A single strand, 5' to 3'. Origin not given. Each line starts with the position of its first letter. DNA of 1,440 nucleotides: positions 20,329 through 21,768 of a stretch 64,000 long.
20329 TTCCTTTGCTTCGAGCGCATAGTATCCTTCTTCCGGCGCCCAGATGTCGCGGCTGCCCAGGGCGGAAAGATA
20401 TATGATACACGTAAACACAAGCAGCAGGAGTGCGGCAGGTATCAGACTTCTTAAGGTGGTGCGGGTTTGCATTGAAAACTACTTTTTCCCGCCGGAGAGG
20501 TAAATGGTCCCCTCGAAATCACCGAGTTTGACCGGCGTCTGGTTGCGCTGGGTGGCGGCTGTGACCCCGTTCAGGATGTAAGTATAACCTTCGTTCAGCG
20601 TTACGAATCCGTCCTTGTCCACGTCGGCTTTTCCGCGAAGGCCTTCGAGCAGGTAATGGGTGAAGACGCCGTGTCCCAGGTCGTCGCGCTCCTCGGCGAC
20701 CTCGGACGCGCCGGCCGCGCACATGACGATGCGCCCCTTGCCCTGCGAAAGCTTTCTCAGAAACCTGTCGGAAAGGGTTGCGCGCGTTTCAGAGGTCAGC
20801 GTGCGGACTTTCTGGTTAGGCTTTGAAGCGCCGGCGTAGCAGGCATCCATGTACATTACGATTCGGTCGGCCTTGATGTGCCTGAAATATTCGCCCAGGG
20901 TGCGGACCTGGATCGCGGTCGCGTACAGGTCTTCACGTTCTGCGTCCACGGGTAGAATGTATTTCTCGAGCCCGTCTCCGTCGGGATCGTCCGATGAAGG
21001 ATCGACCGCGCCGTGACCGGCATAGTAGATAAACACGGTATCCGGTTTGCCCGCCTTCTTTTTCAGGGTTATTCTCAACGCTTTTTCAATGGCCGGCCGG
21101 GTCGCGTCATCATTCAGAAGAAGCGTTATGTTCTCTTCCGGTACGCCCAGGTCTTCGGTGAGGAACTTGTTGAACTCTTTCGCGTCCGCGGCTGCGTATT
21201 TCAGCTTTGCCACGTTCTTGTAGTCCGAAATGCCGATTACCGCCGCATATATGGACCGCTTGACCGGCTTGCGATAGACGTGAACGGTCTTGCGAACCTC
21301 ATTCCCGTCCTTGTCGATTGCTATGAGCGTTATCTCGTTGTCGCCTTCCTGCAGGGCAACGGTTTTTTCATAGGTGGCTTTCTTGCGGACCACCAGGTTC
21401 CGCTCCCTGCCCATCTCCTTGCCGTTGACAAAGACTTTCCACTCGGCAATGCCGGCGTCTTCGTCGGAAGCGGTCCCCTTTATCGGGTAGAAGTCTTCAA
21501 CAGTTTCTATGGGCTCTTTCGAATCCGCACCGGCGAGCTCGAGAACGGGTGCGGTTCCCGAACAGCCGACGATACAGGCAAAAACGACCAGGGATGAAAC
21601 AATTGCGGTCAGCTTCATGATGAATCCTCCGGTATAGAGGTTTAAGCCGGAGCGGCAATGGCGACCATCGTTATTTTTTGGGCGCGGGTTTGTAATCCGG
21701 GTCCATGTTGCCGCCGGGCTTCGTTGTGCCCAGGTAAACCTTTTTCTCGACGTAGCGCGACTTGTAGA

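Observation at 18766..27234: Operon coupling a DUF58/vWA protein, a TPR-HExxH lipoprotein, two caspase-like lipoproteins and a GT39 glycosyltransferase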

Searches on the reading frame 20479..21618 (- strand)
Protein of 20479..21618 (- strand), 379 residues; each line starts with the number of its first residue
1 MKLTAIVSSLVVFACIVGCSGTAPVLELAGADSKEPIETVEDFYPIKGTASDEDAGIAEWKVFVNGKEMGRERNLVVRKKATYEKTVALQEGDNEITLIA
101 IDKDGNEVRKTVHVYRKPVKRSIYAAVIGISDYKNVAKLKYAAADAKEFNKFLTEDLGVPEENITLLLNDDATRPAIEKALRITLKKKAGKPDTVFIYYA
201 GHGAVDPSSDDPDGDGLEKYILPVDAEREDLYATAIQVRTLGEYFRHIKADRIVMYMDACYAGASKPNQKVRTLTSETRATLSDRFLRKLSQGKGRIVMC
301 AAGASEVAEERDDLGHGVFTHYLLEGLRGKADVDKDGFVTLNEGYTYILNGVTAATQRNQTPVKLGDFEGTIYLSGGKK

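Call 4: search_protein_families(library=pfam, proteins=[window:20479-21618:-], max_evalue=0.01)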
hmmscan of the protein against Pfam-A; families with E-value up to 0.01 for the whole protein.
window:20479-21618:- (379 aa): 5 families
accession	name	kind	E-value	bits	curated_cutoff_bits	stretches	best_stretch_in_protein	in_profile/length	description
PF00656.27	Peptidase_C14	-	2.1e-18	67.3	21.4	1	124-362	3-221/233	Caspase domain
PF09136.16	Glucodextran_B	-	1.7e-09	37.9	27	1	43-116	18-81/83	Glucodextranase, domain B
PF01650.23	Peptidase_C13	-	3.9e-06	27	22.8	1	189-268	105-168/258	Peptidase C13 family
PF12733.13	Cadherin-like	-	1.5e-05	25.8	24.2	1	57-117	37-89/89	Cadherin-like beta sandwich domain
PF16355.11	DUF4982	-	0.0031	17.9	23.9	1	61-108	16-60/61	Domain of unknown function (DUF4982)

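Call 5: search_protein_families(library=ncbifam, proteins=[window:20479-21618:-], max_evalue=0.01)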
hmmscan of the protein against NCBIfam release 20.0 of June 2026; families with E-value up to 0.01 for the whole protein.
window:20479-21618:- (379 aa): 2 families
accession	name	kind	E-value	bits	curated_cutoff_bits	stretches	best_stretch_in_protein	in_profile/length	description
NF047832.1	caspase_w_EACC1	subfamily_domain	1.8e-28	99.4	140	1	125-353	3-209/211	caspase, EACC1-associated type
TIGR03900.1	prc_long_Delta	hypoth_equivalog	0.001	17.1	660.95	1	38-117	886-973/973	MXAN_5808 family serine peptidase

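Call 16: find_homologous_proteins(query=window:20479-21618:-)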
Query window:20479-21618:- (379 aa): 471 proteins with E <= 0.001 among 8000 candidates; the best 120 are listed.
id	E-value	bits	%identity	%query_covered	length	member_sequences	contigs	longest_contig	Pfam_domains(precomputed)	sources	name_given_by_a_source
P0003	6.3e-248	840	100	100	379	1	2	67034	PF12733.14,PF00656.28,PF01650.24,PF09136.17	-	-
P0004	5.9e-185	632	76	99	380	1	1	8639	PF00656.28,PF01650.24,PF09136.17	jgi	jgi:hypothetical protein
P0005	1.6e-174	598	71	100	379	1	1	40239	PF00656.28,PF01650.24,PF09136.17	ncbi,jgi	ncbi:MAG: caspase family protein [Planctomycetota bacterium]|jgi:hypothetical protein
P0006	8.0e-89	316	45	93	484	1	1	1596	PF00656.28,PF17957.8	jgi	jgi:uncharacterized caspase-like protein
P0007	6.5e-88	313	47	93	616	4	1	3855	PF00656.28,PF06347.20,PF08239.18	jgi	jgi:uncharacterized protein YgiM (DUF1202 family)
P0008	8.2e-87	310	46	94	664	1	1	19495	PF00656.28,PF06347.20,PF08239.18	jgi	jgi:uncharacterized protein YgiM (DUF1202 family)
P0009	7.1e-86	306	47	86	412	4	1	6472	PF00656.28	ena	-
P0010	3.2e-85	304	43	93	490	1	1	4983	PF00656.28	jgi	-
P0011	4.4e-85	304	44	96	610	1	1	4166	PF00656.28,PF17957.8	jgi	jgi:hypothetical protein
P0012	5.3e-85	304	47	86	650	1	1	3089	PF00656.28,PF06347.20,PF08239.18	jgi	jgi:uncharacterized protein YgiM (DUF1202 family)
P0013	6.7e-85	303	47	86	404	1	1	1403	PF00656.28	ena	-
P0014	7.6e-85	303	42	94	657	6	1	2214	PF00656.28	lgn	-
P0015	2.0e-84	302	44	87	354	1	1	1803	PF00656.28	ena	-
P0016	2.5e-84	301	44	87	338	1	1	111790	PF00656.28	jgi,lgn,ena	-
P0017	8.0e-84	300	45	93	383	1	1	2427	PF00656.28,PF17957.8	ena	-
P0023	1.3e-82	296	42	94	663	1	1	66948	PF00656.28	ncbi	ncbi:MAG: caspase family protein [Thermodesulfobacteriota bacterium]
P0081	1.1e-79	286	41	94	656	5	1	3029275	PF00656.28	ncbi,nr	ncbi:MAG: caspase family protein [Deltaproteobacteria bacterium]|nr:MAG: caspase family protein [Del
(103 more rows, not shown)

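Call 17: find_encoding_contigs(protein=P0005, flank=10000, max_places=3)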
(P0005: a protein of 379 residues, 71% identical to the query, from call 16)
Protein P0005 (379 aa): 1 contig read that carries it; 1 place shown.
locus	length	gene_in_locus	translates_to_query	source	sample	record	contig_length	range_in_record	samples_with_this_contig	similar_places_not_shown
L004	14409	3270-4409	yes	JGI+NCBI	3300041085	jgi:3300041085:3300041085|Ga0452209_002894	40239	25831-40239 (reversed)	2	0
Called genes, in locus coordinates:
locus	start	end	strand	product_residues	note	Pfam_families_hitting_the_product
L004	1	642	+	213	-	?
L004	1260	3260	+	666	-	PF00656:Peptidase_C14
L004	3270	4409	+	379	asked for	PF09136:Glucodextran_B (weak), PF00656:Peptidase_C14, PF01650:Peptidase_C13 (faint)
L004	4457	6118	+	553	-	PF02366:PMT, PF13231:PMT_2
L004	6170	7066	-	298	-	-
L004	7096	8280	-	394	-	-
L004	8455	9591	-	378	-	-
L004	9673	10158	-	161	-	-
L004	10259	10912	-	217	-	PF20408:Abhydrolase_11 (weak), PF12697:Abhydrolase_6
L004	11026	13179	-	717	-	PF07691:PA14, PF00801:PKD (weak), PF18911:PKD_4, PF13525:YfiO (weak)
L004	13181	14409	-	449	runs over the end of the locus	-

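Call 18: find_encoding_contigs(protein=P0004, flank=10000, max_places=3)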
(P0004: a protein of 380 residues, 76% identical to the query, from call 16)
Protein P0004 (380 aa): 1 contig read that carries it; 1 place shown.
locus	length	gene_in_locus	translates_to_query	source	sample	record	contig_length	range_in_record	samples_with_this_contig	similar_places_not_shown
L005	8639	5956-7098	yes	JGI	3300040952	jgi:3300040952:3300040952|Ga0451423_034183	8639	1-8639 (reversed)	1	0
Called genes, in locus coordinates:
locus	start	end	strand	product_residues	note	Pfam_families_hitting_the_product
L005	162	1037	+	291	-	PF01882:DUF58, PF13519:VWA_2 (weak)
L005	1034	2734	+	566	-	PF07719:TPR_2 (faint), PF12895:ANAPC3 (faint), PF13181:TPR_8 (faint), PF13428:TPR_14 (faint), PF13432:TPR_16 (faint), PF13431:TPR_17 (faint), PF14559:TPR_19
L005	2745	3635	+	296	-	-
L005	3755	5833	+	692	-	PF00656:Peptidase_C14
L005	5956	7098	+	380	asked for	PF09136:Glucodextran_B (weak), PF00656:Peptidase_C14, PF01650:Peptidase_C13 (faint)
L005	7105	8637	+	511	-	?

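Call 20: find_encoding_contigs(protein=P0023, flank=10000, max_places=2)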
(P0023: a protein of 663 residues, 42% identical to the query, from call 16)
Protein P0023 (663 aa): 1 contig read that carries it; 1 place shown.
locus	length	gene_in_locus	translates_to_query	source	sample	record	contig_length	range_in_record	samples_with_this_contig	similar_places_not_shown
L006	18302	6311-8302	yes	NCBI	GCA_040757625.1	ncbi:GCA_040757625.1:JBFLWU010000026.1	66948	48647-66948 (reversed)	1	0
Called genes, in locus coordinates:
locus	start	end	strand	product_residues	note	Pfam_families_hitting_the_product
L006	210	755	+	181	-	PF02659:Mntp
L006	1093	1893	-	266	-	PF00459:Inositol_P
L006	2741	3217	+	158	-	PF00210:Ferritin (faint), PF02915:Rubrerythrin (faint)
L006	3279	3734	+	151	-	PF03226:Yippee-Mis18 (weak)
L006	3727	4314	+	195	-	-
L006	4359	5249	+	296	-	PF01791:DeoC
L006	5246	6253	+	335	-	PF08240:ADH_N, PF16912:Glu_dehyd_C (weak), PF00107:ADH_zinc_N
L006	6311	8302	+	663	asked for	PF00656:Peptidase_C14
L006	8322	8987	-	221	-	PF23023:Anti-Pycsar_Apyc1 (faint), PF00753:Lactamase_B, PF19583:ODP, PF12706:Lactamase_B_2 (weak)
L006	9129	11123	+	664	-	PF00656:Peptidase_C14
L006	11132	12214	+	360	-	PF00478:IMPDH (faint), PF03060:NMO, PF01070:FMN_dh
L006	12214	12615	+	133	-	PF07238:PilZ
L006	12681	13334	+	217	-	PF07947:YhhN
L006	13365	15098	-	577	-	PF00501:AMP-binding, PF13193:AMP-binding_C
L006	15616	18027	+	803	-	PF20437:LonC_helical (weak), PF13654:AAA_32, PF20436:LonB_AAA-LID, PF05362:Lon_C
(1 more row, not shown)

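Call 21: find_encoding_contigs(protein=P0081, flank=10000, max_places=2)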
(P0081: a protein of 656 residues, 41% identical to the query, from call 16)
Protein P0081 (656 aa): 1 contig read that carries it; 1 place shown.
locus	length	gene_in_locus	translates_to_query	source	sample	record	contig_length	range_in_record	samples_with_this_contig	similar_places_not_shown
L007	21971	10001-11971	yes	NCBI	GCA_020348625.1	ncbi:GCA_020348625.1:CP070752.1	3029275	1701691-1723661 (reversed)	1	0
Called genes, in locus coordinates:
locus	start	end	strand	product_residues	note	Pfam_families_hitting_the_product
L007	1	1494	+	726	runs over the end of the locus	PF04879:Molybdop_Fe4S4, PF00384:Molybdopterin, PF01568:Molydop_binding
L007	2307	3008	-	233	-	PF05552:MS_channel_1st_1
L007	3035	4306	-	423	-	PF00535:Glycos_transf_2 (weak)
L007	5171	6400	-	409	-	PF01512:Complex1_51K, PF10589:NADH_4Fe-4S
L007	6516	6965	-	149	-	PF01257:2Fe-2S_thioredx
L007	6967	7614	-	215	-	PF00111:Fer2 (weak), PF13510:Fer2_4, PF00037:Fer4 (faint), PF12797:Fer4_2 (faint), PF13237:Fer4_10 (faint), PF22117:Fer4_Nqo3, PF12838:Fer4_7 (weak)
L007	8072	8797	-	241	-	PF06314:ADC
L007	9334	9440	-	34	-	PF13561:adh_short_C2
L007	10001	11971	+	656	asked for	PF00656:Peptidase_C14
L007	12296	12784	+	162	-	PF02653:BPD_transp_2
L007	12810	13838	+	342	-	PF02653:BPD_transp_2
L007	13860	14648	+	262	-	PF13476:AAA_23 (weak), PF00005:ABC_tran, PF13304:AAA_21 (faint), PF12399:BCA_ABC_TP_C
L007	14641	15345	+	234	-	PF00005:ABC_tran, PF13304:AAA_21 (faint)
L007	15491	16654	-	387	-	PF01963:TraB_PrgY_gumN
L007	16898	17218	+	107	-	PF08735:DUF1786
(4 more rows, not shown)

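Call 41: search_solved_structures(query=window:20479-21618:-, max_evalue=0.01, show_alignments=2)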
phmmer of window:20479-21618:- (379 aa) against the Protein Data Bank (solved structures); distinct sequences matched with E-value up to 0.01: 9.
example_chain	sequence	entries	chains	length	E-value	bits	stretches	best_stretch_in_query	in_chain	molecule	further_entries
6w8s_A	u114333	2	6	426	2.1e-07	33.5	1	125-227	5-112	Metacaspase-4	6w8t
6w8r_A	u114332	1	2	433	3.1e-07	32.9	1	125-226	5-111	Metacaspase-4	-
4f6o_A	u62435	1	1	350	5.2e-07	32.1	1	125-230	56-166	Metacaspase-1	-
4f6p_A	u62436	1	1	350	7.6e-07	31.6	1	125-229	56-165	Metacaspase-1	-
7qp0_A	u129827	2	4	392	2.6e-05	26.6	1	125-229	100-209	Metacaspase-1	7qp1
3bij_A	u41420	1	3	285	0.00089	21.5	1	139-264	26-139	Uncharacterized protein GSU0716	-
4afr_A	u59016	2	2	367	0.0069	18.6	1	121-230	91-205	METACASPASE | METACASPASE MCA2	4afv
4afp_A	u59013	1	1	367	0.0085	18.3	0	121-229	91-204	METACASPASE MCA2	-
4af8_A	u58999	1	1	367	0.0091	18.2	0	121-229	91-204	METACASPASE MCA2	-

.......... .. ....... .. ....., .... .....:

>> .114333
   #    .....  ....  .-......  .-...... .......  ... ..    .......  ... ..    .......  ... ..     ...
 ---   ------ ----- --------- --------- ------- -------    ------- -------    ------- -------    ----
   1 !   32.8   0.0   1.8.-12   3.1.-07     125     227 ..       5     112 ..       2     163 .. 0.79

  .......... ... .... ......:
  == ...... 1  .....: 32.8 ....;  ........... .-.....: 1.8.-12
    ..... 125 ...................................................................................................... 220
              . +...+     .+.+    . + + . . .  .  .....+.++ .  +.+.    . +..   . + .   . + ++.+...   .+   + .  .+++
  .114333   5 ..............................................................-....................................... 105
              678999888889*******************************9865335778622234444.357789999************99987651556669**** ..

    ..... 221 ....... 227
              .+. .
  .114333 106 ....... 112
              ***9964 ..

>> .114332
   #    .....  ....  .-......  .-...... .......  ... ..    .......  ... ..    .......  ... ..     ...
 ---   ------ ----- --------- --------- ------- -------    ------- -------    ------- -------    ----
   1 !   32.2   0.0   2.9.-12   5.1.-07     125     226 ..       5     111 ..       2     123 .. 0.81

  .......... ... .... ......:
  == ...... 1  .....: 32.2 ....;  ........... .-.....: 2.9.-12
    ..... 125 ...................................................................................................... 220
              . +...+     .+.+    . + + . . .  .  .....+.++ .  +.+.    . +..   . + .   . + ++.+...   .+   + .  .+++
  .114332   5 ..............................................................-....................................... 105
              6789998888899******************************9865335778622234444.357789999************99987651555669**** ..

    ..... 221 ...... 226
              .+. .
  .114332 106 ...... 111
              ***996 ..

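Call 76: find_related_loci(query=A8, collection=metagenome_contigs, flank=10000)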
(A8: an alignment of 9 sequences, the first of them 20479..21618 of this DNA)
Query A8 (379 aa) in metagenome_contigs; peptide patterns used: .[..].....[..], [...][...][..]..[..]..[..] (x = any residue, [..] = any of these).
600 stretches matched a pattern (row limit reached: there are more); 542 encode a relative of the query (tblastn E <= 1e-3); the best 80 are kept; 80 distinct loci.
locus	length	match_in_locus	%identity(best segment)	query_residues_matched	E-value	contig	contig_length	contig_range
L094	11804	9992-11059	46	22-374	2e-93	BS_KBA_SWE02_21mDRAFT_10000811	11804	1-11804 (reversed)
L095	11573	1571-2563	47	50-374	4e-90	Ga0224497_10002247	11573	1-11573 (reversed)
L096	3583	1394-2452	45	24-374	2e-90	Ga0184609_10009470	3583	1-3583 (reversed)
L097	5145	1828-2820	47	50-374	6e-89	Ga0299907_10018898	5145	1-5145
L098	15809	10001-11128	43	2-374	1e-88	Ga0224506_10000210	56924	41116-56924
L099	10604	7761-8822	44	24-374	2e-88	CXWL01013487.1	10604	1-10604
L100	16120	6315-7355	45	24-374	9e-88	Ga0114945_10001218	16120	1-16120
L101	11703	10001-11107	41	2-374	4e-87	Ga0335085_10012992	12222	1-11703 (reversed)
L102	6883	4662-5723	44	24-374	2e-87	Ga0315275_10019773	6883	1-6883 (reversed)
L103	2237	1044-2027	44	52-375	2e-90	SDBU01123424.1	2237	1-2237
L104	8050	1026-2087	44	24-374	2e-87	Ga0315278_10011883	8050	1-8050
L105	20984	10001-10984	43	51-374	3e-86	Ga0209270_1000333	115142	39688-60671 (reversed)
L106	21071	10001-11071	43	20-374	1e-86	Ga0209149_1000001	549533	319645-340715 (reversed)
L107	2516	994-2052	42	24-375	1e-88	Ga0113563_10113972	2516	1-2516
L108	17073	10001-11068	42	20-374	7e-86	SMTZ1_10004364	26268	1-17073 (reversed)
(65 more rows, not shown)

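Call 79: search_protein_families(library=padloc, proteins=[window:20479-21618:-], max_evalue=0.01)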
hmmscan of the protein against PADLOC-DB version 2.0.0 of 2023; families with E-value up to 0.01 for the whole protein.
window:20479-21618:- (379 aa): 1 family
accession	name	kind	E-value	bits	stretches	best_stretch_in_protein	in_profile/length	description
PDLC02987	caspase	-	3.9e-19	67.2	1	123-295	3-130/453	-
